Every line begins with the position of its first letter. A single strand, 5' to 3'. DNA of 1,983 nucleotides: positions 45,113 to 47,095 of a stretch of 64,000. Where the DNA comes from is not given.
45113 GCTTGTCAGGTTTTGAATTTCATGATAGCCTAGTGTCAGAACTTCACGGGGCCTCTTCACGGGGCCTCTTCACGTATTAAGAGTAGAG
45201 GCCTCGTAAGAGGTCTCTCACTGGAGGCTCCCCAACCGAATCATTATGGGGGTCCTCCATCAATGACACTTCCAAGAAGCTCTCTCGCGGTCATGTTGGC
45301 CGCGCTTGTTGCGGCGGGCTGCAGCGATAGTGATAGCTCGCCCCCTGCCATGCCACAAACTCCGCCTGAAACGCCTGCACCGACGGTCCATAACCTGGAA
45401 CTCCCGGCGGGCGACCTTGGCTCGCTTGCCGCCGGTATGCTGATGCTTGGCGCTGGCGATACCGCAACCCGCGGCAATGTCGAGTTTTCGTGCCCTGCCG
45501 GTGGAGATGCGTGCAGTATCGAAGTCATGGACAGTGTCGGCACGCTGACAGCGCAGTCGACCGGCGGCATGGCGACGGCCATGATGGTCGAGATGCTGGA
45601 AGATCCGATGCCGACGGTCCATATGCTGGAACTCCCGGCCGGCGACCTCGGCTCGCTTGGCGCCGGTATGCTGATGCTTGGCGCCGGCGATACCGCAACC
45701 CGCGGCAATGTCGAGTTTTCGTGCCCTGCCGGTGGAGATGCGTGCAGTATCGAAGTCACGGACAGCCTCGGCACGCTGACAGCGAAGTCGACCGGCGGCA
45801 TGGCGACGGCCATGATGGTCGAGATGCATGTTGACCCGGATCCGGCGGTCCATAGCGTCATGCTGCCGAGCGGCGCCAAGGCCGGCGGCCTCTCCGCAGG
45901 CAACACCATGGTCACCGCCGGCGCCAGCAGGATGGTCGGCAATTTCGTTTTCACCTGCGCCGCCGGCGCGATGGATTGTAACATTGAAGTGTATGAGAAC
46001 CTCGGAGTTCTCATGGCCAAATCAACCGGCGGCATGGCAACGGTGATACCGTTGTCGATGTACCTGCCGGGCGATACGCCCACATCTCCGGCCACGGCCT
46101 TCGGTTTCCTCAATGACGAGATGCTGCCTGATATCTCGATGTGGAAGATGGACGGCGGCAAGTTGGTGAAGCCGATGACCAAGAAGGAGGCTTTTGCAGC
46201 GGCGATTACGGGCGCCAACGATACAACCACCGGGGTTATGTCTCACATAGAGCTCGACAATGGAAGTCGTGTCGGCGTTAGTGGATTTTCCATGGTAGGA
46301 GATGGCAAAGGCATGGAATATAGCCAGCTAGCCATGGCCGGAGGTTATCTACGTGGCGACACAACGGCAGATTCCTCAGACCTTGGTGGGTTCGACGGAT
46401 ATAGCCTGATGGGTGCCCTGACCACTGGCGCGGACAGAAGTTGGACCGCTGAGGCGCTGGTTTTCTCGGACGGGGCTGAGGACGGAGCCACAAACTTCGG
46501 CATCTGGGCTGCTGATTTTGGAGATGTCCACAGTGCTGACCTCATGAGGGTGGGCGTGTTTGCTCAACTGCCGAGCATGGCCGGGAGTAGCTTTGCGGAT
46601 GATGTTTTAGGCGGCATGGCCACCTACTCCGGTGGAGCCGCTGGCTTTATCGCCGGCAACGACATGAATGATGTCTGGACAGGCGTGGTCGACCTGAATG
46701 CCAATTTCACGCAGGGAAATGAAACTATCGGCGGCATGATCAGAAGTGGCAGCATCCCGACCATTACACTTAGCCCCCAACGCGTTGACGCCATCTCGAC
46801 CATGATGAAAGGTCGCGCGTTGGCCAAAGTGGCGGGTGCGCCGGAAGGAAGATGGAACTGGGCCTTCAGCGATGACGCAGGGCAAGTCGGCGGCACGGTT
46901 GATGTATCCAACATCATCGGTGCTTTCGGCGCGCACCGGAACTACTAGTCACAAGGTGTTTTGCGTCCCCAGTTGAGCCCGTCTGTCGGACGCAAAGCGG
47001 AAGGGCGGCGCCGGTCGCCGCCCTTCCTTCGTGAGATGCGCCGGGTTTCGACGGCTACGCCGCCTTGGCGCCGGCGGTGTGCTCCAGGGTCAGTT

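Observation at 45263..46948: Methionine-rich surface lipoprotein with a recent 231-bp tandem duplication (Cys-pair modules) and a TbpB/fHbp-like C-terminal barrel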

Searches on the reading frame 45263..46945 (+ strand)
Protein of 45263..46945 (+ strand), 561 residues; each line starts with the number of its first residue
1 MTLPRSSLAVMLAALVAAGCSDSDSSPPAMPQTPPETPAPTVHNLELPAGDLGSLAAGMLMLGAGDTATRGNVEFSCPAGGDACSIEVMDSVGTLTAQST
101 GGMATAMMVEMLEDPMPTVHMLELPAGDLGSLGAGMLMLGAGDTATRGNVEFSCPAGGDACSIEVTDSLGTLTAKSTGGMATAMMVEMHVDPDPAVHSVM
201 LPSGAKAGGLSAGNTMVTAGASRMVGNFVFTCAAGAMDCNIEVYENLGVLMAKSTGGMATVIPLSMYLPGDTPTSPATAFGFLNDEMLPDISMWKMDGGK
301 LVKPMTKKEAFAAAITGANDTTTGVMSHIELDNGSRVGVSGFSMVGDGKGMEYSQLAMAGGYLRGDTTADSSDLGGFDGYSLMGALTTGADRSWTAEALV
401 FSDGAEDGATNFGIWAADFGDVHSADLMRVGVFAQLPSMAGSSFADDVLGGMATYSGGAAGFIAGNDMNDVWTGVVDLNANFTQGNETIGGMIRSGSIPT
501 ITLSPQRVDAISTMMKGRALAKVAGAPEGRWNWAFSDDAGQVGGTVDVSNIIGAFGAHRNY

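Call 3: search_protein_families(library=pfam, proteins=[window:45263-46945:+], max_evalue=10)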
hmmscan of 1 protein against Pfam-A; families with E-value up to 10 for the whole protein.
window:45263-46945:+ (561 aa): 0 families

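Call 4: search_protein_families(library=ncbifam, proteins=[window:45263-46945:+], max_evalue=10)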
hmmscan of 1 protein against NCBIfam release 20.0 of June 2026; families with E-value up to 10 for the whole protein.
window:45263-46945:+ (561 aa): 1 family
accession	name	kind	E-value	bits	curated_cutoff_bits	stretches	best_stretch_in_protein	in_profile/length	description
TIGR02389.1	RNA_pol_rpoA2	equivalog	1.4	7.9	420.65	1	85-109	40-64/367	DNA-directed RNA polymerase subunit A''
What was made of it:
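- On Slam-dependent (T11SS cargo) surface lipoprotein: The query gets 0 hits even at E <= 10 (calls 3, 4).
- Closest known: Slam-dependent / T11SS cargo surface lipoproteins. Different: The query fails the curated HMMs (calls 3, 4).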

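Call 5: search_solved_structures(query=window:45263-46945:+, max_evalue=10, show_alignments=2)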
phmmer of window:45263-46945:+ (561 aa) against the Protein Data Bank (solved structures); distinct sequences matched with E-value up to 10: 1.
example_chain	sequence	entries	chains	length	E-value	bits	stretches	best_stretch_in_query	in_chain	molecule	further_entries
7z0s_G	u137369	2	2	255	1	11.4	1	256-283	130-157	Formate hydrogenlyase subunit 7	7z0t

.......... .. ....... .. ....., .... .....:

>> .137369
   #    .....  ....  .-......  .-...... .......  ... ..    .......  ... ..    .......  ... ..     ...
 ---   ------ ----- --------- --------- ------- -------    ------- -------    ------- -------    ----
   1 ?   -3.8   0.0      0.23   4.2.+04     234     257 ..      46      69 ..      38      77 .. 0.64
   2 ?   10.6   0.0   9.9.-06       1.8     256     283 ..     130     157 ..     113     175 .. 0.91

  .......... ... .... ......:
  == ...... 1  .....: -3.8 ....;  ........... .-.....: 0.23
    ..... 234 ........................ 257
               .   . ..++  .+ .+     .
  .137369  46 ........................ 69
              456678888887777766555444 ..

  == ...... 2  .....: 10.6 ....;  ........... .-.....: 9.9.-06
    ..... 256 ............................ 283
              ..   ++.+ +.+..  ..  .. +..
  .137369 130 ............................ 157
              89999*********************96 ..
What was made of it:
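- The query itself hits no Pfam, NCBIfam or PDB sequence (calls 3-5).
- Tried and rejected: Direct Pfam, NCBIfam and PDB-sequence searches with the query found nothing (calls 3-5).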

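Call 6: find_homologous_proteins(query=window:45263-46945:+)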
Query window:45263-46945:+ (561 aa): 19 proteins with E <= 0.001 among 8000 candidates.
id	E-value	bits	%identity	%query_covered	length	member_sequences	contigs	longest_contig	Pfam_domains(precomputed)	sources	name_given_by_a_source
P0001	1.1e-107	379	82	35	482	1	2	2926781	-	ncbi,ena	-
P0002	2.9e-78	282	68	39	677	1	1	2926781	-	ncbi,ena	-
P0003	1.3e-45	175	36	65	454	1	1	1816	-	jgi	-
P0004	2.4e-23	101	38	32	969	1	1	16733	-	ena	-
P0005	5.7e-15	73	33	47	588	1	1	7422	-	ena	-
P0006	1.7e-13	69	43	26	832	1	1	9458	PF01298.25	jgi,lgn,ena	-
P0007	5.5e-13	67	30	37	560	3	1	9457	-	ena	-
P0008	1.6e-10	59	34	43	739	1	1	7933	-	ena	-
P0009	2.2e-9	55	51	13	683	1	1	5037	-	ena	-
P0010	8.2e-8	50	38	26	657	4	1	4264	-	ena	-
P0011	9.5e-7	46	37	25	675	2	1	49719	-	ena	-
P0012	1.7e-6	45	30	40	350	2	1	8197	-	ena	-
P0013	6.8e-6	43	36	20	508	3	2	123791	-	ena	-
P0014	1.0e-5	43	56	10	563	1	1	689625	-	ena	-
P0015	1.4e-5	42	39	19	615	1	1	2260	-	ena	-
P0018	1.3e-4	39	43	15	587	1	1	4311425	-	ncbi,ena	-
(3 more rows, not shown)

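Call 11: find_encoding_contigs(protein=P0001, flank=10000, max_places=4)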
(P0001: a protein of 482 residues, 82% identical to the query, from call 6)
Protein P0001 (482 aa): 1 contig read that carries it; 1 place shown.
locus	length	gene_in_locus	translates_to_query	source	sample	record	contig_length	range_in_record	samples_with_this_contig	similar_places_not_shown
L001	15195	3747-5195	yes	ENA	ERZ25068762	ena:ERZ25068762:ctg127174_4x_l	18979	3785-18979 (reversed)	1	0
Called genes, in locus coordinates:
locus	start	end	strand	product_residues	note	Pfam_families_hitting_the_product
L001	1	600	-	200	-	?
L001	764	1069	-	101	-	PF06233:Usg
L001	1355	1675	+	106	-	PF00166:Cpn10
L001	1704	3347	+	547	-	PF00118:Cpn60_TCP1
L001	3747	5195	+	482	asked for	-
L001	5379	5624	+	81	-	PF22513:FitA-like_RHH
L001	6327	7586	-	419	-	PF13173:AAA_14, PF13635:DUF4143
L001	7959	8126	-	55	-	-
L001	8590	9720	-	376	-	PF05598:DUF772, PF01609:DDE_Tnp_1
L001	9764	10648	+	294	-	PF07510:GmrSD_C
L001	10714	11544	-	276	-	PF04116:FA_hydroxylase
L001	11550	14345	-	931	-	PF13307:Helicase_C_2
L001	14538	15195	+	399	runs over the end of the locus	PF02771:Acyl-CoA_dh_N, PF02770:Acyl-CoA_dh_M, PF00441:Acyl-CoA_dh_1, PF08028:Acyl-CoA_dh_2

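Call 14: search_protein_families(library=pfam, alignment_id=A1, max_evalue=1)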
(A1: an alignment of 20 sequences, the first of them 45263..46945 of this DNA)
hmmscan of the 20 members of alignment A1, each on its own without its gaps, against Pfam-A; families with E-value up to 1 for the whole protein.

A. member 1, window:45263-46945:+ (561 aa): 0 families

B. families by the number of members that match (of 20 scanned): 22 families
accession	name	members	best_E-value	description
PF01298.24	TbpB_B_D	3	8e-17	C-lobe and N-lobe beta barrels of Tf-binding protein B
PF07504.19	FTP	2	0.058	Fungalysin/Thermolysin Propeptide Motif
PF07533.21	BRK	1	0.0021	BRK domain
PF22247.2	Diox-like_N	1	0.01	Catechol 2,3-dioxygenase-like N-terminal domain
PF03436.18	DUF281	1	0.012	Domain of unknown function (DUF281)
PF23003.2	Fn1_2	1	0.019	Fibronectin type I domain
PF18851.6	baeRF_family8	1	0.04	Bacterial archaeo-eukaryotic release factor family 8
PF23560.1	GBD_Hemicentin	1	0.047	Hemicentin galactose-binding domain-like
PF06810.17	Phage_scaffold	1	0.057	Phage capsid assembly scaffolding protein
PF24156.1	DUF7407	1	0.062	Domain of unknown function (DUF7407)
PF00665.32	rve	1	0.089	Integrase core domain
PF22414.1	Hia_Tpr_ring_dom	1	0.094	Trimeric autotransporter adhesin, Trp ring domain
PF02321.23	OEP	1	0.096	Outer membrane efflux protein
PF20130.4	DUF6520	1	0.1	Family of unknown function (DUF6520)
PF18604.6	PreAtp-grasp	1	0.13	Pre ATP-grasp domain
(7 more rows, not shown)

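Call 17: find_homologous_proteins(query=A1, max_evalue=0.00001)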
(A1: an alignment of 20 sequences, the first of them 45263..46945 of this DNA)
Query A1 (20 sequences) (561 aa, profile of the alignment): 24 proteins with E <= 0.00001 among 8000 candidates.
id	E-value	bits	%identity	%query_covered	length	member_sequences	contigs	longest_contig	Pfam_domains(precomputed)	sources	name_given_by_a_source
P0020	0.0e+0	1144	38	39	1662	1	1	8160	-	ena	-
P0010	7.8e-174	599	38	26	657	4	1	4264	-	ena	-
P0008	6.4e-171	589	34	43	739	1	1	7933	-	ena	-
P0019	1.5e-150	522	29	37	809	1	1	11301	-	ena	-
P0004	2.7e-146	508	38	32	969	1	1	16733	-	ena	-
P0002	1.6e-140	489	68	39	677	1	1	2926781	-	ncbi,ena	-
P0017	6.9e-131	457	47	11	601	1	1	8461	-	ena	-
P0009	3.9e-128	448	51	13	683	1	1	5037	-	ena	-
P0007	1.1e-126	443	30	37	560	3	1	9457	-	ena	-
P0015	2.2e-122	429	39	19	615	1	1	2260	-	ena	-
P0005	5.5e-122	427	33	47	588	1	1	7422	-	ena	-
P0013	1.5e-117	413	36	20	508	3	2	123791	-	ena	-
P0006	3.1e-115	405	43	26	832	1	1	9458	PF01298.25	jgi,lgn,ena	-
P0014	2.0e-108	383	56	10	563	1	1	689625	-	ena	-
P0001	1.1e-103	367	82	35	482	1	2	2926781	-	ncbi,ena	-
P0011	2.3e-103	366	37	25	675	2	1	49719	-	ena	-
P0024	1.7e-84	304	41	17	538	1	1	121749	-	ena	-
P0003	2.6e-68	250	36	65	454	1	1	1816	-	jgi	-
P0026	3.6e-51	193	33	33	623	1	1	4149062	-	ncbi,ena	-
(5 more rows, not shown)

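Call 24: find_encoding_contigs(protein=P0002, flank=10000, max_places=4)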
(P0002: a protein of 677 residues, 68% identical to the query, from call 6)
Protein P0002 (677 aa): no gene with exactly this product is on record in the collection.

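Call 39: find_encoding_contigs(protein=P0018, flank=10000, max_places=2)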
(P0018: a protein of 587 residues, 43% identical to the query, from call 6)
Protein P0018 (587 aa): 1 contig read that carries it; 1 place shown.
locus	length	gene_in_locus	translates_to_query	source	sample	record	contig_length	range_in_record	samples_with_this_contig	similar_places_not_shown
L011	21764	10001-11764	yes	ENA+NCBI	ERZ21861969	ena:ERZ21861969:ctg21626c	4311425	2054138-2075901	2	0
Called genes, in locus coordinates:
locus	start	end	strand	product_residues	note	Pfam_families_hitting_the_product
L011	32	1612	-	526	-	PF01039:Carboxyl_trans, PF03255:ACCA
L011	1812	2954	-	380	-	PF03977:OAD_beta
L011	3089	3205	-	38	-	-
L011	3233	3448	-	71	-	PF00364:Biotin_lipoyl, PF25917:BSH_RND, PF25919:BSH_CusB (faint), PF25973:BSH_CzcB (faint), PF25984:BSH_YknX (faint), PF25997:BSH_YhbJ (weak)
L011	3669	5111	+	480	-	PF14559:TPR_19 (faint), PF24575:TPR_Slam (faint), PF04575:SlipAM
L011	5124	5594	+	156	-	PF08670:MEKHLA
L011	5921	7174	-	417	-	PF00665:rve (weak)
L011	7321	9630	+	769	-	PF00082:Peptidase_S8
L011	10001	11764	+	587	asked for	-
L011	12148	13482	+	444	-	-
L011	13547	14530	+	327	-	PF07705:CARDB, PF13827:DUF4189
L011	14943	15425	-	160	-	-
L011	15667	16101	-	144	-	PF00903:Glyoxalase, PF18029:Glyoxalase_6 (weak)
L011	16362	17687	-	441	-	-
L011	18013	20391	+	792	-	PF01315:Ald_Xan_dh_C, PF02738:MoCoBD_1, PF20256:MoCoBD_2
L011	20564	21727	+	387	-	PF13173:AAA_14, PF13635:DUF4143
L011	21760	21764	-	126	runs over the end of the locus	PF01713:Smr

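Call 40: find_encoding_contigs(protein=P0026, flank=10000, max_places=2)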
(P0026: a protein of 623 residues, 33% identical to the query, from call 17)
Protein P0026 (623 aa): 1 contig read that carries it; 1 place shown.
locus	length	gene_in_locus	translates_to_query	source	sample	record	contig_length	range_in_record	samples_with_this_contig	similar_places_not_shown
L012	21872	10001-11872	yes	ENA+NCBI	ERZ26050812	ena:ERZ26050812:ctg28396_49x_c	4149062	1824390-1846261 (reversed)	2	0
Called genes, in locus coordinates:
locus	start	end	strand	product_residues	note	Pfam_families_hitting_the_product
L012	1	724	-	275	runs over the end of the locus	-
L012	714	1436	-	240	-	-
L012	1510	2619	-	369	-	PF01266:DAO, PF13450:NAD_binding_8 (weak)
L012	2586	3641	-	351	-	PF01212:Beta_elim_lyase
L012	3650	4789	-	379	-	PF13413:HTH_25, PF13464:RodZ_C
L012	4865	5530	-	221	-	PF11376:DUF3179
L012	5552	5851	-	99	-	PF11376:DUF3179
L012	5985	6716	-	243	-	PF00106:adh_short, PF08659:KR, PF13561:adh_short_C2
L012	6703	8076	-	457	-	PF00155:Aminotran_1_2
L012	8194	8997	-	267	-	PF00248:Aldo_ket_red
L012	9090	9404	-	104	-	PF09723:Zn_ribbon_8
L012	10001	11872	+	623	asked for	-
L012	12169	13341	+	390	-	PF02771:Acyl-CoA_dh_N, PF02770:Acyl-CoA_dh_M, PF00441:Acyl-CoA_dh_1, PF08028:Acyl-CoA_dh_2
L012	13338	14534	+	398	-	PF02515:CoA_transf_3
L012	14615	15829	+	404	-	PF02515:CoA_transf_3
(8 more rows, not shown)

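Call 41: find_encoding_contigs(protein=P0014, flank=10000, max_places=2)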
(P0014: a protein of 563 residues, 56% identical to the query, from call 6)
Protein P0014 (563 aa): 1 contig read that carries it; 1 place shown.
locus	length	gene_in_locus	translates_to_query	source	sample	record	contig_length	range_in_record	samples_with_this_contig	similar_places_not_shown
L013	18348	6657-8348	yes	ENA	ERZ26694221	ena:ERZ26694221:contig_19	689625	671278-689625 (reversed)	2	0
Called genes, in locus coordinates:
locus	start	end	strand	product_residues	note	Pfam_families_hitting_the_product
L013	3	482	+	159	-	?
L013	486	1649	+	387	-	PF13356:Arm-DNA-bind_3 (weak), PF22022:Phage_int_M, PF00589:Phage_integrase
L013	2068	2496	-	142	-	PF00126:HTH_1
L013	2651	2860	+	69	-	PF13701:DDE_Tnp_1_4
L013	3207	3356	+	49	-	PF00589:Phage_integrase (weak)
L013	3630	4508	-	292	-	PF00126:HTH_1, PF03466:LysR_substrate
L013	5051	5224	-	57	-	-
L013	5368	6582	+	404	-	PF13609:Porin_4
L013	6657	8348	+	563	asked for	-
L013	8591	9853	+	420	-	PF24575:TPR_Slam (weak), PF04575:SlipAM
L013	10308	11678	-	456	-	-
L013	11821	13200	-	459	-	PF13428:TPR_14 (faint), PF14559:TPR_19 (faint), PF04575:SlipAM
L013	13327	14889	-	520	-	-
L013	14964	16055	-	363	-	PF13609:Porin_4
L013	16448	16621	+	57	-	-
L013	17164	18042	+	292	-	PF00126:HTH_1, PF03466:LysR_substrate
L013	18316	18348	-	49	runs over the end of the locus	PF00589:Phage_integrase (weak)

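Call 44: predict_structure(alignment_id=A1)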
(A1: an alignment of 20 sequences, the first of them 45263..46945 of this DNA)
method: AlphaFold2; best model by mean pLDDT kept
length: 561 residues; sequences in the alignment: 20
mean_pLDDT: 62.8   pTM: 0.34
mean pLDDT of the five models: 62.8, 62.5, 60.9, 56.1, 54.3
residues with pLDDT >= 90: 114; 70-90: 163; 50-70: 69; < 50: 215
segments of 3 or more residues with pLDDT < 50: 1-4, 18-32, 190-192, 265-449, 466-468
pLDDT, mean of each block of 10 residues (from residue 1): 48 53 43 64 91 87 94 93 94 89 91 63 88 90 92 94 89 92 80 66 63 90 84 87 84 88 51 24 29 38 37 32 30 27 26 25 26 29 37 40 35 36 28 28 39 78 59 78 79 83 69 64 74 67 75 73 64
secondary structure, 60 per line:
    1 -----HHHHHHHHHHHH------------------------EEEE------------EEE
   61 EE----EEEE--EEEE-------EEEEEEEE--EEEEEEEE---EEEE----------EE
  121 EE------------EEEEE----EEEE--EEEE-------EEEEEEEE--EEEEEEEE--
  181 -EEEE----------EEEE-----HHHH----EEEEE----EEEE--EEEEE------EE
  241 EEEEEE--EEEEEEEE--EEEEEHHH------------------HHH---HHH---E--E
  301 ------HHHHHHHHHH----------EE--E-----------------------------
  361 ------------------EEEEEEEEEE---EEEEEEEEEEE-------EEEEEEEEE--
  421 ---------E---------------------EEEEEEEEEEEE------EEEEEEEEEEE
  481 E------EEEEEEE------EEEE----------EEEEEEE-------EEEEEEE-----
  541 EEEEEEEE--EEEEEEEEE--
elements in order: H6-17 E42-45 E58-62 E67-70 E73-76 E84-91 E94-101 E105-108 E119-122 E135-139 E144-147 E150-153 E161-168 E171-178 E182-185 E196-199 H205-208 E213-217 E222-225 E228-232 E239-246 E249-256 E259-263 H307-316 E379-388 E392-402 E410-418 E452-463 E470-481 E488-494 E501-504 E515-521 E529-535 E541-548 E551-559
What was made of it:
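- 45323..45379 (+): Ser/Pro-rich tether (aa 21-39, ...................). Mean pLDDT is 43 (aa 21-30) and 64 (aa 31-40), with aa 18-32 below 50, in the full-length model (call 44).
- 46073..46609 (+): Middle region (aa 271-449), presumed handle/pedestal of the surface lipoprotein. Its structure is unresolved. pLDDT is below 50 for aa 265-449 (call 44).
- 46610..46948 (+): C-terminal 8-strand barrel (aa 450-561, ending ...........) plus the stop codon. Eight predicted strands at pLDDT 60-83 (call 44).
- On Slam-dependent (T11SS cargo) surface lipoprotein: AF2 predicts eight strands in aa 452-559 at pLDDT 60-83 (call 44). aa 265-449 have pLDDT < 50, with only a few predicted strands at 379-418 (call 44).
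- The handle region is unmodelled (pLDDT < 50, call 44).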

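Call 49: fold_search(model_id=the predicted structure, library=pdb)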
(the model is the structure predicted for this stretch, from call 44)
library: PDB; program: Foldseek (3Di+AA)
matches with E <= 10: 464; with E <= 0.001: 5
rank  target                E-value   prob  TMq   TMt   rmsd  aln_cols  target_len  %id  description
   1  7re4_A                1.6e-04  1.00  0.18  0.37  18.1       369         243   13  Apo Hemophilin from A. baumannii (released 2021-11-17)
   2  4o3w_B                5.2e-04  0.97  0.19  0.19  24.2       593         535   10  Crystal structure of the vaccine antigen Transferrin Binding Protein B (TbpB) mutant Tyr-63-Ala from Actinobacillus su (released 2015-01-14)
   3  4aym_C                6.6e-04  1.00  0.19  0.40  14.9       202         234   15  Structure of a complex between CCPs 6 and 7 of Human Complement Factor H and Neisseria meningitidis FHbp Variant 3 P10 (released 2012-11-07)
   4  7re4_C                8.6e-04  1.00  0.20  0.41  11.4       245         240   14  Apo Hemophilin from A. baumannii (released 2021-11-17)
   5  7rea                  8.6e-04  1.00  0.20  0.40  11.4       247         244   14  Apo Hemophilin from A. baumannii (released 2021-11-17)
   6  7re4_E                1.0e-03  1.00  0.20  0.41  11.7       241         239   14  Apo Hemophilin from A. baumannii (released 2021-11-17)
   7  5ee2                  1.5e-03  1.00  0.16  0.67   2.8       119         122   17  The crystal structure of the C-terminal beta-barrel of HpuA from Neisseria gonorrhoeae (released 2015-11-04)
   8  7nru                  1.7e-03  1.00  0.20  0.42  14.0       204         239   15  Structure of a natural chimera of meningococcal factor H binding protein belonging to NL096 strain (released 2022-06-08)
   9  4ayd_D                1.7e-03  1.00  0.19  0.41  13.7       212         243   16  Structure of a complex between CCPs 6 and 7 of Human Complement Factor H and Neisseria meningitidis FHbp Variant 1 R10 (released 2012-11-07)
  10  9mr0_C                1.7e-03  1.00  0.20  0.35  13.5       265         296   13  Neisseria meningitidis haptoglobin-hemogloblin utilization protein A (released 2026-02-04)
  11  3pqs                  2.1e-03  0.92  0.19  0.20  23.7       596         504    9  The crystal structures of porcine pathogen ApH87_TbpB (released 2011-02-02)
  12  4o3y                  2.3e-03  0.91  0.19  0.21  23.8       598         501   10  Crystal structure of the vaccine antigen Transferrin Binding Protein B (TbpB) mutant Arg-179-Glu from Actinobacillus ple (released 2015-01-14)
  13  4o3z                  2.4e-03  0.90  0.18  0.20  23.5       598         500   10  Crystal structure of the vaccine antigen Transferrin Binding Protein B (TbpB) mutant Tyr-95-Ala from Actinobacillus pleu (released 2015-01-14)
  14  4ayi_D                2.6e-03  1.00  0.19  0.40  14.7       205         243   16  Structure of a complex between CCPs 6 and 7 of Human Complement Factor H and Neisseria meningitidis FHbp Variant 3 Wil (released 2012-11-07)
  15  6xzw_D                2.6e-03  1.00  0.17  0.37  14.7       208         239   16  Crystal structure of the meningococcal vaccine antigen fHbp in complex with a cross-reactive human Fab. (released 2020-10-14)
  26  5o1r_B                8.8e-03  1.00  0.17  0.76   2.6       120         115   19  human Fab 5H2 bound to NHBA-C3 from Neisseria meningitidis serogroup B (released 2018-05-30)
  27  5o1r_A                9.6e-03  1.00  0.17  0.76   2.7       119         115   19  human Fab 5H2 bound to NHBA-C3 from Neisseria meningitidis serogroup B (released 2018-05-30)
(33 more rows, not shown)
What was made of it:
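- Closest known: Slam-dependent / T11SS cargo surface lipoproteins. Same: C-terminal 8-strand barrel ending in a GAFGA-x-R/K type motif, with the best structural matches in PDB (call 49).
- Eight C-terminal strands; the top 41 Foldseek PDB hits are all Slam cargo (hemophilin 1.6e-4, TbpB, fHbp, HpuA, NHBA, LbpB, PmSLP) (calls 44, 49).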
